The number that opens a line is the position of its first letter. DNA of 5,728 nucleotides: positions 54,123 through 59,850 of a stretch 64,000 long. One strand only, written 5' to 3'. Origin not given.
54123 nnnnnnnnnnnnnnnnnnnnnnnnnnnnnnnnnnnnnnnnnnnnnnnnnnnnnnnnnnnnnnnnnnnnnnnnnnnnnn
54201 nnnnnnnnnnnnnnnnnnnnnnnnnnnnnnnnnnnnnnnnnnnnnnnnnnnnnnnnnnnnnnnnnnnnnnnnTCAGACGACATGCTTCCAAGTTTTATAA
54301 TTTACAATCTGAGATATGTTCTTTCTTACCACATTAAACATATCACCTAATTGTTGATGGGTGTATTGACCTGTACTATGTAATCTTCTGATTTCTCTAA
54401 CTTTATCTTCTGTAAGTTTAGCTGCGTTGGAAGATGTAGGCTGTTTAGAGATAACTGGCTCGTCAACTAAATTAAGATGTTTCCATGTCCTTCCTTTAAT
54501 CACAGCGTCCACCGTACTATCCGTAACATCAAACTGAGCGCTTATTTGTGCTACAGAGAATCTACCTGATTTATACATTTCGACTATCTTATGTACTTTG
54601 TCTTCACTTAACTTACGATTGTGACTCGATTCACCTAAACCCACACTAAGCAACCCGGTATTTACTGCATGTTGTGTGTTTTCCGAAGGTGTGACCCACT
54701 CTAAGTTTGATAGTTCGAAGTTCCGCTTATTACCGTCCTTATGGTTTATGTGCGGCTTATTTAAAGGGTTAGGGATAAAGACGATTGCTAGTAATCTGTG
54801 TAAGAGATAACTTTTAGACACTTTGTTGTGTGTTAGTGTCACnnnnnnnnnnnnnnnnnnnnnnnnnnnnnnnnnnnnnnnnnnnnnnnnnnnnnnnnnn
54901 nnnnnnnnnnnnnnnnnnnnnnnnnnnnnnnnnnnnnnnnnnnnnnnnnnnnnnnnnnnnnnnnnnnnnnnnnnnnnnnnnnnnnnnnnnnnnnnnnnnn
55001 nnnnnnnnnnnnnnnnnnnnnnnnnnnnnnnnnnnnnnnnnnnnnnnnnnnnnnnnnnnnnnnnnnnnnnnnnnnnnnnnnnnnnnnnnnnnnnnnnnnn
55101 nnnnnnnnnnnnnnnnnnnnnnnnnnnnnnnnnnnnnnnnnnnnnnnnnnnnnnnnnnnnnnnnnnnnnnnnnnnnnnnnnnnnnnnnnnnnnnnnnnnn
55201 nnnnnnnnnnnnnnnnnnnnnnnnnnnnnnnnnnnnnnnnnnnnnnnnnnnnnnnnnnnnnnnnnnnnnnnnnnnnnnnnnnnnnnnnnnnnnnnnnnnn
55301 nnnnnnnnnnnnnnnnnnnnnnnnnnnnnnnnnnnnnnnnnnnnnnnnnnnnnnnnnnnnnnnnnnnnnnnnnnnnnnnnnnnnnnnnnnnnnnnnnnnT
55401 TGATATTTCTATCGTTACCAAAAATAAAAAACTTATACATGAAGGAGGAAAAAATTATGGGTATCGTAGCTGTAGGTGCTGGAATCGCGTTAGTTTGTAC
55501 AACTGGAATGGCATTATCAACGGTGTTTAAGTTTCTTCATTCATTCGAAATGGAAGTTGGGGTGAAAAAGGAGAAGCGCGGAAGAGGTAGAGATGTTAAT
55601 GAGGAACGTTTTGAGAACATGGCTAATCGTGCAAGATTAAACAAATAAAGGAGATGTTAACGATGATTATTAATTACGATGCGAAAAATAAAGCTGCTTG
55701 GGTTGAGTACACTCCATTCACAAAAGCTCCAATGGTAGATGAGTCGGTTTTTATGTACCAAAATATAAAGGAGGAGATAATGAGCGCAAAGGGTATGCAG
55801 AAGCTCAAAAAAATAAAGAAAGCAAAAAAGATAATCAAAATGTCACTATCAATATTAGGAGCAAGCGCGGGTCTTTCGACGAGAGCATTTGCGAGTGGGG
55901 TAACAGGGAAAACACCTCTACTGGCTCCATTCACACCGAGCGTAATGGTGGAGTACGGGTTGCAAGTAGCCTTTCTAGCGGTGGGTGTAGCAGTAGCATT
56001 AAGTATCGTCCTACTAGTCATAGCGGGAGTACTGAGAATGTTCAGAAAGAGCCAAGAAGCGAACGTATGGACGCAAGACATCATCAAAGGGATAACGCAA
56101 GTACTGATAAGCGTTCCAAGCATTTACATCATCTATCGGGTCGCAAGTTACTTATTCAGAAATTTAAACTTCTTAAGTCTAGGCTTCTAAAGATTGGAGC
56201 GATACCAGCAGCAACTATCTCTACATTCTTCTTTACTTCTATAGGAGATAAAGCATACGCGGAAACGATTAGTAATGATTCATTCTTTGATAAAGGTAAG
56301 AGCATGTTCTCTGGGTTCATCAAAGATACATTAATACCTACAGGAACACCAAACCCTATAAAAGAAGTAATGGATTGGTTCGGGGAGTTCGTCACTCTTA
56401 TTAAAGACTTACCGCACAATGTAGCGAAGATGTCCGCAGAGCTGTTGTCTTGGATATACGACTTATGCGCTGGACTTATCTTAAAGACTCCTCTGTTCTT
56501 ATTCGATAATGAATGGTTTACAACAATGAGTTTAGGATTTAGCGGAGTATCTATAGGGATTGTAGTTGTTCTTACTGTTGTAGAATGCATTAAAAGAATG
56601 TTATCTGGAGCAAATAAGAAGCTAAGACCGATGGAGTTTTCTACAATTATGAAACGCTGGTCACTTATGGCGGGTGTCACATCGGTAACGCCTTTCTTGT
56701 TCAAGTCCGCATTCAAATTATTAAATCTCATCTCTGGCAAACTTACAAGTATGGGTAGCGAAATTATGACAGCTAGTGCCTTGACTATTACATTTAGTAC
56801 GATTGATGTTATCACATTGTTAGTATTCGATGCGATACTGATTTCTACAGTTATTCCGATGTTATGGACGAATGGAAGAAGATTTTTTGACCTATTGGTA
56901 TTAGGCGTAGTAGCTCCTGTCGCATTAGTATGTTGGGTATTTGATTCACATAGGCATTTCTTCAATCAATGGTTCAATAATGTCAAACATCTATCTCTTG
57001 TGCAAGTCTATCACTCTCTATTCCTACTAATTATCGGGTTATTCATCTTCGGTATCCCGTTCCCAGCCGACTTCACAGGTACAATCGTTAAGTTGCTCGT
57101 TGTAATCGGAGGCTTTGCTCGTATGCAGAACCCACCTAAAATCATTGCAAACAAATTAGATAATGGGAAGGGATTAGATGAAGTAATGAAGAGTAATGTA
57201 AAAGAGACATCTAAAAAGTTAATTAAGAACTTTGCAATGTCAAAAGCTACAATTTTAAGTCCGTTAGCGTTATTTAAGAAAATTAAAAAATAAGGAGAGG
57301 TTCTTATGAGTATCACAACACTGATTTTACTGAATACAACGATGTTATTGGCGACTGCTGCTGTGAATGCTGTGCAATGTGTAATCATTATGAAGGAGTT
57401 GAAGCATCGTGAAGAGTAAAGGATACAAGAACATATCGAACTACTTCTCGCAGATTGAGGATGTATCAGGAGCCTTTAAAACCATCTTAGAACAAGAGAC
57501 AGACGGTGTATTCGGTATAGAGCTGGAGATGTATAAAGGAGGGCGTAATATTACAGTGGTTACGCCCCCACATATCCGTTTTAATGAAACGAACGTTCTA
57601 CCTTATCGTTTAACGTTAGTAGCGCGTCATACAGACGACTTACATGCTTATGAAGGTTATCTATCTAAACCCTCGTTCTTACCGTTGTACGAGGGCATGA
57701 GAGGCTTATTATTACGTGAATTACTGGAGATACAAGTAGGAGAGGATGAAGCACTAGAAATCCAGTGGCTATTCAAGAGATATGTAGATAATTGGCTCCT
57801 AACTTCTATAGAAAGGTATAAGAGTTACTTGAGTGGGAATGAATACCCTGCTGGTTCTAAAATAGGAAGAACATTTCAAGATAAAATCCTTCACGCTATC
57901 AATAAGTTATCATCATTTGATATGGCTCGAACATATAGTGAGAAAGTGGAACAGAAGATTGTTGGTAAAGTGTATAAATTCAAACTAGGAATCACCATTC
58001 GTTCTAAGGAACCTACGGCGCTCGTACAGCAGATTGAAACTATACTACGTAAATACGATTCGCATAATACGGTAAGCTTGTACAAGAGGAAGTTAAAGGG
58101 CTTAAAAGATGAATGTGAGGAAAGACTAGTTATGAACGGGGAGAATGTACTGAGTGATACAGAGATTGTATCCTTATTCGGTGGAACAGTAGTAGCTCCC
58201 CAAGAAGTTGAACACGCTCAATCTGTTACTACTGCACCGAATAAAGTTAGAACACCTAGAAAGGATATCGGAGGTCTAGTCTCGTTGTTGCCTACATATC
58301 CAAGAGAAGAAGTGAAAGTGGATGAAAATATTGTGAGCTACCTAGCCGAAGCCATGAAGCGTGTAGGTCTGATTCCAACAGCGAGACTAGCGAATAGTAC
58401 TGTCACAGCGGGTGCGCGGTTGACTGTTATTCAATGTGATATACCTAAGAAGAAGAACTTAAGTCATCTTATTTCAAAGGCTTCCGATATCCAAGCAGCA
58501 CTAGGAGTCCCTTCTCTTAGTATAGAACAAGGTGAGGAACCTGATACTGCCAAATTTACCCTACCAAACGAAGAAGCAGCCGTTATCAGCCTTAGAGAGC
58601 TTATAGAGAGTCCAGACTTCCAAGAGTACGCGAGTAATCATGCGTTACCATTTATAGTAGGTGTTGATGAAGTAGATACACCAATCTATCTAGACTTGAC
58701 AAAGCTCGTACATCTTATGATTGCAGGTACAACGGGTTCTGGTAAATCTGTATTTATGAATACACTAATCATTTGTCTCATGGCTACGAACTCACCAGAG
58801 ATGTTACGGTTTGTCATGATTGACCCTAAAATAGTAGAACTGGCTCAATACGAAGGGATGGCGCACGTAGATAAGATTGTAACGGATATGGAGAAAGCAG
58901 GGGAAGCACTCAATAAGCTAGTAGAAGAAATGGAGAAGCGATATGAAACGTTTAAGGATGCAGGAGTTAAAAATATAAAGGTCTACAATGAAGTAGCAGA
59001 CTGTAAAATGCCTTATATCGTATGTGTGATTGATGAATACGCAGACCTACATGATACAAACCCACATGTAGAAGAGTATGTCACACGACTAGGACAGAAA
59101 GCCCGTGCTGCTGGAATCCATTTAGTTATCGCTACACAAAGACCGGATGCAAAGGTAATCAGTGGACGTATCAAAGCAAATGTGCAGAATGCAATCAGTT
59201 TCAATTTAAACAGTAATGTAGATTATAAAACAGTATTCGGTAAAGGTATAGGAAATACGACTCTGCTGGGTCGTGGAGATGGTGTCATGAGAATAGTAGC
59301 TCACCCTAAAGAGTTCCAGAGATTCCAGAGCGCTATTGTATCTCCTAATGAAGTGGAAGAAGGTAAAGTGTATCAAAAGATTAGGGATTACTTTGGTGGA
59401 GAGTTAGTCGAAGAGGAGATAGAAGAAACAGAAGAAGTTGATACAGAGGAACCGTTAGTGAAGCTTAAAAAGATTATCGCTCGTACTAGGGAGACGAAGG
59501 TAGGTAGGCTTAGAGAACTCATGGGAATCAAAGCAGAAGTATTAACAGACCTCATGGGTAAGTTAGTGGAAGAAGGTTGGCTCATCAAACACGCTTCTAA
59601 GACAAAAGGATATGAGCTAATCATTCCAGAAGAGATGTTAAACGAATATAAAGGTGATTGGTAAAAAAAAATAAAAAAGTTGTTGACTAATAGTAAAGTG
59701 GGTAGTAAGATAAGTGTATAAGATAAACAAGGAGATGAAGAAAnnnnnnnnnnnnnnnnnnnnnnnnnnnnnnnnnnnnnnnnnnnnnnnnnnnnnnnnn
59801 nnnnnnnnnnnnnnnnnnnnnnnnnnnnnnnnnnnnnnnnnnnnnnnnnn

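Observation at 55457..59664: Candidate phage-encoded membrane DNA-translocation module: small TM proteins, a polytopic membrane protein and a soluble FtsK/SpoIIIE-like motor with a gamma-type wHTH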

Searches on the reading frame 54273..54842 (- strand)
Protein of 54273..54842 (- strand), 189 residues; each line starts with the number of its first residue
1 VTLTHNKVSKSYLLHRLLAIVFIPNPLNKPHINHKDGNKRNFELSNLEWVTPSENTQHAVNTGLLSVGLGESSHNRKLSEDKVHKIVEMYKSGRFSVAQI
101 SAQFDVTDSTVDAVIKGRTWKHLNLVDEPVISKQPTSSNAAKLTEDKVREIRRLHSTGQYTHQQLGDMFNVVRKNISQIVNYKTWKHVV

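Call 3: search_protein_families(library=pfam, proteins=[window:54273-54842:-], max_evalue=0.01)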
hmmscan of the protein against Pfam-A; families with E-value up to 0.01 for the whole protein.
window:54273-54842:- (189 aa): 9 families
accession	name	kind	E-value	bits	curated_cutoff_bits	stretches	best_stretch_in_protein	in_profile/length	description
PF13392.12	HNH_3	-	1.4e-08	34.6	24.8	1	13-56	2-45/46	HNH endonuclease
PF12824.13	MRP-L20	-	9.3e-08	32.9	30.4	1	128-182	70-127/164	Mitochondrial ribosomal protein subunit L20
PF02796.21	HTH_7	-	2.6e-07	31.1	23.8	1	76-111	4-38/45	Helix-turn-helix domain of resolvase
PF25787.1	HTH_SB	-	7.1e-06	26.1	43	1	75-125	4-51/53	Sleeping Beauty transposase HTH domain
PF04545.22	Sigma70_r4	-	0.00044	20.1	24.1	0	157-180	18-41/50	Sigma-70, region 4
PF13518.12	HTH_28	-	0.0008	19.9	25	1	85-117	4-35/52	Helix-turn-helix domain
PF04218.19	CENP-B_N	-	0.00082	19.4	21.2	0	146-183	11-46/53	CENP-B N-terminal DNA-binding domain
PF13613.12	HTH_Tnp_4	-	0.001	19.1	27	0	161-181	21-41/53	Helix-turn-helix of DDE superfamily endonuclease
PF13384.12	HTH_23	-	0.0034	17.6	24.6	0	79-116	3-39/50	Homeodomain-like domain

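Call 4: search_protein_families(library=phrogs, proteins=[window:54273-54842:-], max_evalue=0.01)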
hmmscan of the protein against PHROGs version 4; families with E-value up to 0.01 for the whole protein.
window:54273-54842:- (189 aa): 25 families
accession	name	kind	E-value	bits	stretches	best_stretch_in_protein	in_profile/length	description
phrog_59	-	DNA, RNA and nucleotide metabolism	1.1e-40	141.3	2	2-132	180-283/423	HNH endonuclease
phrog_959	-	DNA, RNA and nucleotide metabolism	1.6e-18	67.8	1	3-65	49-112/138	HNH endonuclease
phrog_6156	-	DNA, RNA and nucleotide metabolism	2.6e-14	54.1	2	134-188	177-230/261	endonuclease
phrog_37683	-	unknown function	1.6e-12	48.2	1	13-125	162-273/279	-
phrog_20467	-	DNA, RNA and nucleotide metabolism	2.1e-12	47.9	2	139-188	59-107/112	HNH endonuclease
phrog_517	-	DNA, RNA and nucleotide metabolism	5.3e-10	41.3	1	128-181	71-123/128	HTH DNA binding protein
phrog_99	-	DNA, RNA and nucleotide metabolism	1.6e-09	38.9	1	9-60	155-206/383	HNH endonuclease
phrog_1492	-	DNA, RNA and nucleotide metabolism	4.8e-09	36.8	1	5-63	105-163/414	HNH endonuclease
phrog_826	-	DNA, RNA and nucleotide metabolism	1e-06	29.5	1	8-59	106-158/281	HNH endonuclease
phrog_7545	-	DNA, RNA and nucleotide metabolism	3.1e-06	28.5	1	6-58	78-133/160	HNH endonuclease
phrog_151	-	integration and excision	9.5e-06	25.4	1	69-180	55-165/582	transposase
phrog_25054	-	unknown function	0.00017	21.8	0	121-178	81-138/269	-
phrog_4151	-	DNA, RNA and nucleotide metabolism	0.00025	21.9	1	79-134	6-60/154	DNA binding protein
phrog_17657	-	DNA, RNA and nucleotide metabolism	0.00036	21.4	1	4-51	112-166/168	HNH endonuclease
phrog_5406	-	unknown function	0.00038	21.1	0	72-116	194-237/240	-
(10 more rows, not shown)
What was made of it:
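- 54273..55006 (-): HNH/NUMOD-type homing endonuclease split into two ORFs. It is a lineage-specific insertion and not part of the system. Pfam HNH_3 1.4e-8; phrog_59 1.1e-40 (calls 3, 4).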

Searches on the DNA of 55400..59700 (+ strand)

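Call 5: search_dna_similar(query=window:55400-59700:+, collection=phages, mode=near, max_rows=30)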
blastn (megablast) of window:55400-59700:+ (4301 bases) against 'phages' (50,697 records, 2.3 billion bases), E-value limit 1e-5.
Records with a match: 45; places in all: 45; records where one place covers at least 80% of the query: 44.
Best place of each record, by identity: 95-99% 7; 90-95% 1; 80-90% 36; 60-80% 1.
By first word of the organism name: Bacillus 44; Xanthomonas 1.
By host as written in the record: Bacillus thuringiensis subsp. kurstaki 6; - 6; Bacillus cereus 5; Bacillus thuringiensis subsp. kurstaki ATCC 33679 5; Bacillus thuringiensis subsp. Kurstaki 4; Bacillus thuringiensis kurstaki 4; Bacilluls thuringiensis kurstaki 2; Bacillus anthracis Sterne 2; and 8 more.
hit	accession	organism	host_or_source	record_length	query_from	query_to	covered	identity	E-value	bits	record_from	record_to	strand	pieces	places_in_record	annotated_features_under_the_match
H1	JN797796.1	Bacillus phage B5S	Bacillus cereus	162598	1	4268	99%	96.8%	0e+0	7118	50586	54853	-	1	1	putative cell division protein FtsK/SpoIIIE | hypothetical protein (x3)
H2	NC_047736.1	Bacillus phage B5S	Bacillus cereus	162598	1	4268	99%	96.8%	0e+0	7118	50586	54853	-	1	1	putative cell division protein FtsK/SpoIIIE | hypothetical protein (x3)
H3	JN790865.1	Bacillus phage B4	Bacillus cereus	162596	1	4268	99%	96.7%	0e+0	7110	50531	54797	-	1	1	cell division FtsK/SpoIIIE-like protein | hypothetical protein (x3)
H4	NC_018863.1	Bacillus phage B4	Bacillus cereus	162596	1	4268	99%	96.7%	0e+0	7110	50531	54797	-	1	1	FtsK/SpoIIIE-like protein | hypothetical protein (x3)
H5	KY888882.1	Bacillus phage Flapjack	Bacillus thuringiensis subsp. kurstaki ...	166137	1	4268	99%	95.5%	0e+0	6818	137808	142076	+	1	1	DNA translocase | hypothetical protein (x4)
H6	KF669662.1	Bacillus phage Spock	Bacillus thuringiensis subsp. Kurstaki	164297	1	4268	99%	95.0%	0e+0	6702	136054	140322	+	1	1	FtsK/SpoIIIE protein | hypothetical protein (x4) | ribosome_binding_site (x5)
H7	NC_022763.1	Bacillus phage Spock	Bacillus thuringiensis subsp. Kurstaki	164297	1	4268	99%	95.0%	0e+0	6702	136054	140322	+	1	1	FtsK/SpoIIIE-like protein | hypothetical protein (x4) | ribosome_binding_site (x5)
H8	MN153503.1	Bacillus phage Chotacabras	Bacillus thuringiensis subsp. kurstaki ...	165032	1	4268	99%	90.7%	0e+0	5692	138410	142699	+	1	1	224: FtsK-like DNA translocase | 222: membrane protein | 221: membrane protein | 220: hypothetical protein | 223: hypothetical protein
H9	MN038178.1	Bacillus phage Beyonphe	Bacillus cereus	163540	1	4299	100%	86.9%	0e+0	4798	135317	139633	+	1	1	231: ATPase FtsK/SpoIIIE | 229: hypothetical protein | 227: hypothetical protein | 228: hypothetical protein | 226: hypothetical protein | and 1 other names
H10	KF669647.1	Bacillus phage BigBertha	Bacillus thuringiensis subsp. Kurstaki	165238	1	4299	100%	86.7%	0e+0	4765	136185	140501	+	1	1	FtsK/SpoIIIE protein | hypothetical protein (x4) | ribosome_binding_site (x5)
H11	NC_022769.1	Bacillus phage BigBertha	Bacillus thuringiensis subsp. Kurstaki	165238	1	4299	100%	86.7%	0e+0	4765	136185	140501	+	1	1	FtsK/SpoIIIE-like protein | hypothetical protein (x4) | ribosome_binding_site (x5)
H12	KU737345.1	Bacillus phage Juglone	Bacillus thuringiensis subsp. kurstaki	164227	1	4298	100%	86.5%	0e+0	4708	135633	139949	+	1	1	Ftsk/SpoIIIE protein | hypothetical protein (x5)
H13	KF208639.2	Bacillus phage Troll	Bacilluls thuringiensis kurstaki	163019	1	4298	100%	86.5%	0e+0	4708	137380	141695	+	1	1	226: FtsK/SpoIIIE-like protein | 225: hypothetical protein | 224: hypothetical protein | 223: hypothetical protein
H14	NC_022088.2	Bacillus phage Troll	Bacilluls thuringiensis kurstaki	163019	1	4298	100%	86.5%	0e+0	4708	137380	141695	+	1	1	226: FtsK/SpoIIIE-like protein | 225: hypothetical protein | 224: hypothetical protein | 223: hypothetical protein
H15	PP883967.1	Bacillus phage Jabberwock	Bacillus thuringiensis kurstaki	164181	1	4268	99%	86.7%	0e+0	4724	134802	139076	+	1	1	FtsK-like DNA translocase | membrane protein | hypothetical protein (x3)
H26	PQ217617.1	Bacillus phage Atlee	Bacillus thuringiensis subspecies ...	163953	1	4298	99%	85.1%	0e+0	4326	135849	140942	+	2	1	FtsK-like DNA translocase | conjugal transfer protein TrbL | HNH homing endonuclease | membrane protein (x2) | hypothetical protein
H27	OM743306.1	Bacillus phage vB_BcgM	Bacillus mycoides MC118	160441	1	4267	99%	84.3%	0e+0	4137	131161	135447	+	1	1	sftA: FtsK/SpollIE-like protein | membrane protein (x2) | hypothetical protein | DNA-binding ATPase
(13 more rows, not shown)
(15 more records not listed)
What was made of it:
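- One GenBank record even labels the gene sftA (call 5, H27).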

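Call 7: get_annotated_region(hit=H26, flank=6000)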
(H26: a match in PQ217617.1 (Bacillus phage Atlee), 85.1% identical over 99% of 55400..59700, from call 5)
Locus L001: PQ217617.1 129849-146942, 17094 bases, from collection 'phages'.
description: Bacillus phage Atlee, complete genome.
organism: Bacillus phage Atlee (NCBI taxid 3289874)
taxonomy: Viruses; Duplodnaviria; Heunggongvirae; Uroviricota; Caudoviricetes; Herelleviridae; Bastillevirinae; Bequatrovirus
host: Bacillus thuringiensis subspecies kurstaki; source: soil; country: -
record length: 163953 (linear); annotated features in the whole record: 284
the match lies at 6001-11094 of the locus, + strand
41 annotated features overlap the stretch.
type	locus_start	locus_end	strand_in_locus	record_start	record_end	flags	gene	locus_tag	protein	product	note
CDS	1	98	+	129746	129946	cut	-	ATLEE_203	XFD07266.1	membrane protein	203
CDS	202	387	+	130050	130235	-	-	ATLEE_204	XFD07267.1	hypothetical protein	204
CDS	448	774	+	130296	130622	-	-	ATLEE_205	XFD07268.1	hypothetical protein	205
CDS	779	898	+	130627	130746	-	-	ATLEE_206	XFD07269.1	membrane protein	206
CDS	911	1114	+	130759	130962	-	-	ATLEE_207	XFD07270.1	membrane protein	207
CDS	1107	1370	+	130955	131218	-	-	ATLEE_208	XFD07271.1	hypothetical protein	208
CDS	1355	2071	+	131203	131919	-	-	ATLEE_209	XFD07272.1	metal-dependent hydrolase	209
CDS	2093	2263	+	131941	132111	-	-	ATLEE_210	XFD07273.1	hypothetical protein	210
CDS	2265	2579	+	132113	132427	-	-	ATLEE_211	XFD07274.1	hypothetical protein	211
CDS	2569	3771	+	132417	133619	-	-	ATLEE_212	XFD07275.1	hypothetical protein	212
CDS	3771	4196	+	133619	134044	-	-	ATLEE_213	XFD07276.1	hypothetical protein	213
CDS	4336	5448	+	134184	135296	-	-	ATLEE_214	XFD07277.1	parM protein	214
CDS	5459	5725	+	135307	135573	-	-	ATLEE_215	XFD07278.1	VapB-antitoxin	215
CDS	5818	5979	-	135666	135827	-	-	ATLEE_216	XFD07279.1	hypothetical protein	216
CDS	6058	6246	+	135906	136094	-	-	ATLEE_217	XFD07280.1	membrane protein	217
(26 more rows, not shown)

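Call 8: get_annotated_region(hit=H7, flank=3000)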
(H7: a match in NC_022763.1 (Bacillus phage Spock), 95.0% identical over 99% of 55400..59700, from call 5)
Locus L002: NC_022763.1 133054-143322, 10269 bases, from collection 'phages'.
description: Bacillus phage Spock, complete genome.
organism: Bacillus phage Spock (NCBI taxid 1406791)
taxonomy: Viruses; Duplodnaviria; Heunggongvirae; Uroviricota; Caudoviricetes; Herelleviridae; Bastillevirinae; Bequatrovirus; Bequatrovirus spock
host: Bacillus thuringiensis subsp. Kurstaki; source: -; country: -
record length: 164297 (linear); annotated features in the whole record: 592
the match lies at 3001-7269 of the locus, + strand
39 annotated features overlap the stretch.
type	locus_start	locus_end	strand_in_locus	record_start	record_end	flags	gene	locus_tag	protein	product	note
CDS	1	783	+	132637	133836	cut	-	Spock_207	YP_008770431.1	hypothetical protein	-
regulatory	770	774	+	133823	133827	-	-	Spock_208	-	ribosome_binding_site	-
CDS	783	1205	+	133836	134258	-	-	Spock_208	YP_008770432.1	hypothetical protein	-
regulatory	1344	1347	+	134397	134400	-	-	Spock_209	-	ribosome_binding_site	-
CDS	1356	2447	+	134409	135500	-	-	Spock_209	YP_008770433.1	partition protein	ParM-like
regulatory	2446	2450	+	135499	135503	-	-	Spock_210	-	ribosome_binding_site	-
CDS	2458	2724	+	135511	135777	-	-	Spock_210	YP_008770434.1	hypothetical protein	-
CDS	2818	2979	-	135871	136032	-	-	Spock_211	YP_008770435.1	hypothetical protein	-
regulatory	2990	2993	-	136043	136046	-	-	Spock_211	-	ribosome_binding_site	-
regulatory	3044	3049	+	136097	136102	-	-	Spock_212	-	ribosome_binding_site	-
CDS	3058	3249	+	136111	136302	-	-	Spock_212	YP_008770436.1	hypothetical protein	-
regulatory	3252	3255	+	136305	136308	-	-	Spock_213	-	ribosome_binding_site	-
CDS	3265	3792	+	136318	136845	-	-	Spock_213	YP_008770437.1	hypothetical protein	-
regulatory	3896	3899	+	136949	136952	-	-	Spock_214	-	ribosome_binding_site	-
CDS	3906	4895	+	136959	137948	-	-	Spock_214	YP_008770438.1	hypothetical protein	-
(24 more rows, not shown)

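Call 47: get_annotated_region(hit=H5, flank=20000)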
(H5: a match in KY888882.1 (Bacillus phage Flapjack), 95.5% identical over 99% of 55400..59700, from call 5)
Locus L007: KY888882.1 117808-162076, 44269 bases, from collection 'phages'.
description: Bacillus phage Flapjack, complete genome.
organism: Bacillus phage Flapjack (NCBI taxid 1983465)
taxonomy: Viruses; Duplodnaviria; Heunggongvirae; Uroviricota; Caudoviricetes; Herelleviridae; Bastillevirinae; Bequatrovirus; Bequatrovirus spock
host: Bacillus thuringiensis subsp. kurstaki ATCC 33679; source: soil; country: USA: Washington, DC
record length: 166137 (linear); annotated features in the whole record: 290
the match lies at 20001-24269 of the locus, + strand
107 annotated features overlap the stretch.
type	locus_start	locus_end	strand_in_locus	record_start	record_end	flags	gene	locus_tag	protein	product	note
CDS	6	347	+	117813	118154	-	-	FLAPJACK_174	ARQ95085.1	hypothetical protein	-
CDS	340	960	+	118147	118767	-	-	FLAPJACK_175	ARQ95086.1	hypothetical protein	-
CDS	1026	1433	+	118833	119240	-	-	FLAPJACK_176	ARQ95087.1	hypothetical protein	-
CDS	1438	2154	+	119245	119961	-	-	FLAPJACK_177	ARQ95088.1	hypothetical protein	-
CDS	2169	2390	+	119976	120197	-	-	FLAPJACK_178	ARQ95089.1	hypothetical protein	-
CDS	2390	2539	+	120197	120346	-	-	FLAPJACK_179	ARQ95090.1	hypothetical protein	-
CDS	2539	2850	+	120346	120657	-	-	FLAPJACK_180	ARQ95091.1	hypothetical protein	-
CDS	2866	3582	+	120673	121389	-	-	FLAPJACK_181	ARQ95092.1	hypothetical protein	-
CDS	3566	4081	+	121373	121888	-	-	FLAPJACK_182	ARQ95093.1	hypothetical protein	-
CDS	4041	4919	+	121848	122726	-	-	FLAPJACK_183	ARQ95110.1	hypothetical protein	-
CDS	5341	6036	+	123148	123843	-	-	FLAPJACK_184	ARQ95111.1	hypothetical protein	-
CDS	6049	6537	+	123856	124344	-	-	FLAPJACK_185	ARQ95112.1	hypothetical protein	-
CDS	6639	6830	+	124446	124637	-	-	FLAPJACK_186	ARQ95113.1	hypothetical protein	-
CDS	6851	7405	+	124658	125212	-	-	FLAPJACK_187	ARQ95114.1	hypothetical protein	-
CDS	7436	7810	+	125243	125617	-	-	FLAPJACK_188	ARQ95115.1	hypothetical protein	-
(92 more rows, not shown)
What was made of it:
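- The module lies in a long run of small + strand genes typical of early or host-takeover regions (call 47).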

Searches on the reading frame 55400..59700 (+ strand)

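Call 19: search_protein_families(library=pfam, proteins=[L001:11471-12151:+], max_evalue=10)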
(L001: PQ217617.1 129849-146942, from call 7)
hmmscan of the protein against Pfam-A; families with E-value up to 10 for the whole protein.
L001:11471-12151:+ (226 aa): 124 families (the best 25 are shown)
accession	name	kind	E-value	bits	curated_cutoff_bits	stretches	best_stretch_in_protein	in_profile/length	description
PF08614.16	ATG16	-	6.1e-08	33.5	33.7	2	119-225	72-178/200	Autophagy protein 16 (ATG16)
PF11559.13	ADIP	-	5e-07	30.3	34.3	3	101-202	53-151/151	Afadin- and alpha -actinin-Binding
PF25762.1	HAUS1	-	5.7e-06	26.7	40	2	133-212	112-191/236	HAUS augmin-like complex subunit 1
PF18595.6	Nuf2_DHR10-like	-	1.8e-05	25.2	28.4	2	122-224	10-108/117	Nuf2, DHR10-like domain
PF00170.26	bZIP_1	-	4.1e-05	24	27.6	3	112-146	24-58/64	bZIP transcription factor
PF15619.11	Lebercilin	-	5.4e-05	23.3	34.3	2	38-192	47-192/193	Ciliary protein causing Leber congenital amaurosis disease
PF04859.17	DUF641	-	5.5e-05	24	27.6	3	53-107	72-126/127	Plant protein of unknown function (DUF641)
PF24319.2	DUF7491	-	6e-05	23.6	30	1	58-138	7-87/90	Coiled-coil region of unknown function (DUF7491)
PF12329.13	TMF_DNA_bd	-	0.0001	22.6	35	2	105-169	3-67/74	TATA element modulatory factor 1 DNA binding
PF04977.20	DivIC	-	0.00014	22.1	28.9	5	125-158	21-55/80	Septum formation initiator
PF07889.17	DUF1664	-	0.00018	22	34.6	3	47-122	48-123/124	Protein of unknown function (DUF1664)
PF04102.17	SlyX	-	0.00041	21.4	30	2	121-174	3-56/67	SlyX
PF10779.14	XhlA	-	0.00041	20.9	34.7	1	120-160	3-43/67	Haemolysin XhlA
PF06785.16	UPF0242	-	0.00081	19.9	33.5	2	107-210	83-190/194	Uncharacterised protein family (UPF0242) N-terminus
PF25764.1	KIF21A_4th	-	0.0012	19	33.1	2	41-198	25-181/183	KIF21A-like domain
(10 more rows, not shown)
